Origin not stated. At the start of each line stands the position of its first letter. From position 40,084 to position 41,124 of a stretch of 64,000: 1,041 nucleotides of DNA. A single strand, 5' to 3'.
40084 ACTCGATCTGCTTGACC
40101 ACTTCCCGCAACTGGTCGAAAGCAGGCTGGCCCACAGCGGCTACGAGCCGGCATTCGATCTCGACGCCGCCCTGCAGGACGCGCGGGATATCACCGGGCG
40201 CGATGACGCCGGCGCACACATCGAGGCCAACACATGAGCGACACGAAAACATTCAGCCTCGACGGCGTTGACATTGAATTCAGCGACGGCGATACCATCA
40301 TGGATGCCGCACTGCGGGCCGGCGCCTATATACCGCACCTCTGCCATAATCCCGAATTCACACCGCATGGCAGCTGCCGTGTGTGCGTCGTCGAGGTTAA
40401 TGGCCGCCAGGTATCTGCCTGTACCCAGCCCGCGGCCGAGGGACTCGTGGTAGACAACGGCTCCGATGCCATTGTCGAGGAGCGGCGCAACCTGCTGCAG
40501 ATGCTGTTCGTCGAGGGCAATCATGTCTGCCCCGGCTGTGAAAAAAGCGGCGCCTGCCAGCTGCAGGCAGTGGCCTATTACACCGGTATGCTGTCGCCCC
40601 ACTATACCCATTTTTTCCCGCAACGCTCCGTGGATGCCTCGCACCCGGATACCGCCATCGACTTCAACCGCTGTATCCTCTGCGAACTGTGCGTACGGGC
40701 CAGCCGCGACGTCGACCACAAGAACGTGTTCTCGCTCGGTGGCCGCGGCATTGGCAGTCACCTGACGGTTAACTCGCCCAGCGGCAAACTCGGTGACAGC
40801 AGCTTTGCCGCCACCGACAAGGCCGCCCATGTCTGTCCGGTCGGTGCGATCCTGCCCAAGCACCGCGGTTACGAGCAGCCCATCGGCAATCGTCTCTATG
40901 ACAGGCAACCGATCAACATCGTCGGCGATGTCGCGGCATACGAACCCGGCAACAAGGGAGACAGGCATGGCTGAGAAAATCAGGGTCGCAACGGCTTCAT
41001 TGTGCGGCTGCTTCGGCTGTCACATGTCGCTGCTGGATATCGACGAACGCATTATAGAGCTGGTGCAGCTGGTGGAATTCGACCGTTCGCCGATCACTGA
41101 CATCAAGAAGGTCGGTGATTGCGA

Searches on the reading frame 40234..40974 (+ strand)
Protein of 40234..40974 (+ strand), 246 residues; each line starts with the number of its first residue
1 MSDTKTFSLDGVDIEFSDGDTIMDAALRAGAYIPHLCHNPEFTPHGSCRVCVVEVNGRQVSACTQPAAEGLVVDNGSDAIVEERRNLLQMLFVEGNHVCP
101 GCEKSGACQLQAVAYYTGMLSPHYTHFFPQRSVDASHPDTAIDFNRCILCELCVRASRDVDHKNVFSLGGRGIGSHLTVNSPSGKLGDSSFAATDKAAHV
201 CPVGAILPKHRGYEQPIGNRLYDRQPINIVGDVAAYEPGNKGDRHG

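Call 80: search_protein_families(library=pfam, proteins=[window:40234-40974:+], max_evalue=0.00001)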
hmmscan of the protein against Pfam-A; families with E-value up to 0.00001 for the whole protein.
window:40234-40974:+ (246 aa): 5 families
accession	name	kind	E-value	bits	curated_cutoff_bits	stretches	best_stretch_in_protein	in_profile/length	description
PF13510.11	Fer2_4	-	5e-19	68.6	22.8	1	6-74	5-78/82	2Fe-2S iron-sulfur cluster binding domain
PF10588.14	NADH-G_4Fe-4S_3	-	8e-12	44.9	27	1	84-119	1-36/40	NADH-ubiquinone oxidoreductase-G iron-sulfur binding region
PF13459.11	Fer4_15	-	6.7e-11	43.2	22.4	1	142-206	3-64/66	4Fe-4S single cluster domain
PF00111.32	Fer2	-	1.2e-08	35.2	21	1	11-70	7-61/77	2Fe-2S iron-sulfur cluster binding domain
PF22117.2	Fer4_Nqo3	-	1.7e-07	31.8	27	1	142-206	6-66/67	NADH-quinone oxidoreductase subunit 3, ferredoxin-like domain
